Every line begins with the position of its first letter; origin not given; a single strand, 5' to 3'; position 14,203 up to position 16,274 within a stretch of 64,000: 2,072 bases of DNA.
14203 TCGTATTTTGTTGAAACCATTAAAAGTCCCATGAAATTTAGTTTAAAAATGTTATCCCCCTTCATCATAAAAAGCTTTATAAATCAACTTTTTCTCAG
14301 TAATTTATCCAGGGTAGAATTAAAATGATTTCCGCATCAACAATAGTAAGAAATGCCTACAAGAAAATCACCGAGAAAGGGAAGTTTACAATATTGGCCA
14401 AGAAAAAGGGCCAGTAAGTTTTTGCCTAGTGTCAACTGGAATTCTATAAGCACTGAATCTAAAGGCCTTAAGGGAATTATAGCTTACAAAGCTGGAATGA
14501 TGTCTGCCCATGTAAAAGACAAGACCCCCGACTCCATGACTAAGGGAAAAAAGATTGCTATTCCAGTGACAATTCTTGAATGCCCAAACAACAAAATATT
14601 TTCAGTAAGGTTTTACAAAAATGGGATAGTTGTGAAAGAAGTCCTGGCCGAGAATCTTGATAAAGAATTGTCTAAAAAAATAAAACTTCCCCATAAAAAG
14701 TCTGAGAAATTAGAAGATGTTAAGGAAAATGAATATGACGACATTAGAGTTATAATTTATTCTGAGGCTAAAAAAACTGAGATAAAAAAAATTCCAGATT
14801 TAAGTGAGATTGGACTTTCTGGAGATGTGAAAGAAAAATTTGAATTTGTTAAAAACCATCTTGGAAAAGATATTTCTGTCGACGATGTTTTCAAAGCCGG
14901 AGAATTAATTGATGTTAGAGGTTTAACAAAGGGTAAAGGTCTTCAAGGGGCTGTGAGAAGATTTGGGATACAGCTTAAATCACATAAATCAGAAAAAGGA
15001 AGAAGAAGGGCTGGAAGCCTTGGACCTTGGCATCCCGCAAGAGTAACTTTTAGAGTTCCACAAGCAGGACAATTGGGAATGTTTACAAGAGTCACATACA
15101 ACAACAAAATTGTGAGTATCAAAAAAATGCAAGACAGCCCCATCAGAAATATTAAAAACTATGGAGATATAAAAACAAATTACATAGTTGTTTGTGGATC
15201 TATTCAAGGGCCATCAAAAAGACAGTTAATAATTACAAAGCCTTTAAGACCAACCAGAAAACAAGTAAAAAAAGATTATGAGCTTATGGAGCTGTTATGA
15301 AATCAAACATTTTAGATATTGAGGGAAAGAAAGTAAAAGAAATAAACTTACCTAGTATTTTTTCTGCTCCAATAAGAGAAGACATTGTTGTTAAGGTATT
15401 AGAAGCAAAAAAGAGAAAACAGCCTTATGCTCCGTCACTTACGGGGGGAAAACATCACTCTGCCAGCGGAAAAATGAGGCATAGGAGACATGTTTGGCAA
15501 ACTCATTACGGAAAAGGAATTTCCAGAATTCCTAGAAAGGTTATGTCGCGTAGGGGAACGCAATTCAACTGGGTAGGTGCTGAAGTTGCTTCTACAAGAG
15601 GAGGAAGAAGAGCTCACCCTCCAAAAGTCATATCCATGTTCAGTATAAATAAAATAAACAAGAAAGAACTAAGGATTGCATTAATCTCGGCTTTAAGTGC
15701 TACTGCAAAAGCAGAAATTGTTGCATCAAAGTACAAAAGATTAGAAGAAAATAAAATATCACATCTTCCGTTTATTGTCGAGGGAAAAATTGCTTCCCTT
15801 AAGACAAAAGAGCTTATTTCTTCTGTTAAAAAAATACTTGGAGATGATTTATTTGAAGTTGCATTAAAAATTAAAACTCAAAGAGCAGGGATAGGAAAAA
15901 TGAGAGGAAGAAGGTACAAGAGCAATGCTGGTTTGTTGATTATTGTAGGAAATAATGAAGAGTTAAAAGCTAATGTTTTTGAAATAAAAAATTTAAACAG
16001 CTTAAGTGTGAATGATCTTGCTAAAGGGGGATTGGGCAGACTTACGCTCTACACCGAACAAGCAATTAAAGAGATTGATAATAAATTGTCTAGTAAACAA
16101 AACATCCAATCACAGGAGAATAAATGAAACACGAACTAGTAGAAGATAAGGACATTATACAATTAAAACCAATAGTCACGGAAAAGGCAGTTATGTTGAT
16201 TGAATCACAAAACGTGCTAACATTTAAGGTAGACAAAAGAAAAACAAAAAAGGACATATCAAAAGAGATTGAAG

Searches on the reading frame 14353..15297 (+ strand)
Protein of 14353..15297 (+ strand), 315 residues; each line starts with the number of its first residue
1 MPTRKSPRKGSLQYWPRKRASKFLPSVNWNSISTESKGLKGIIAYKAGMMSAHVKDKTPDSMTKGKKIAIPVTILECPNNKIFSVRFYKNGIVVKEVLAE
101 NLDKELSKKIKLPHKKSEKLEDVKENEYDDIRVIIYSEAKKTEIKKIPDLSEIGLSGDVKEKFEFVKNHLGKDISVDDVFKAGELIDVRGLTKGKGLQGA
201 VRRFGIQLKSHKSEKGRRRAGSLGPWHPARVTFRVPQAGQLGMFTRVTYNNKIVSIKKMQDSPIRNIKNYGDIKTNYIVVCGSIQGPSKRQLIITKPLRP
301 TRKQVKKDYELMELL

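Call 57: search_protein_families(library=pfam, proteins=[window:14353-15297:+], max_evalue=0.0001)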
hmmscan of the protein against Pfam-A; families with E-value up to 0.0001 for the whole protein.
window:14353-15297:+ (315 aa): 1 family
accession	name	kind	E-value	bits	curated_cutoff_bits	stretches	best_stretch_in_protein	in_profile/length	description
PF00297.29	Ribosomal_L3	-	2.8e-54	185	22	1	1-305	1-352/369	Ribosomal protein L3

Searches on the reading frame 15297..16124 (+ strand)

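Call 57: search_protein_families(library=pfam, proteins=[window:15297-16124:+], max_evalue=0.0001)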
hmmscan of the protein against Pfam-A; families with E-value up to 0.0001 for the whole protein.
window:15297-16124:+ (276 aa): 1 family
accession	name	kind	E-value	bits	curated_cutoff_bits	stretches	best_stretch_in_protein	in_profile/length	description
PF00573.27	Ribosomal_L4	-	7.9e-20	71.7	25.8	1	16-262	1-189/190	Ribosomal protein L4/L1 family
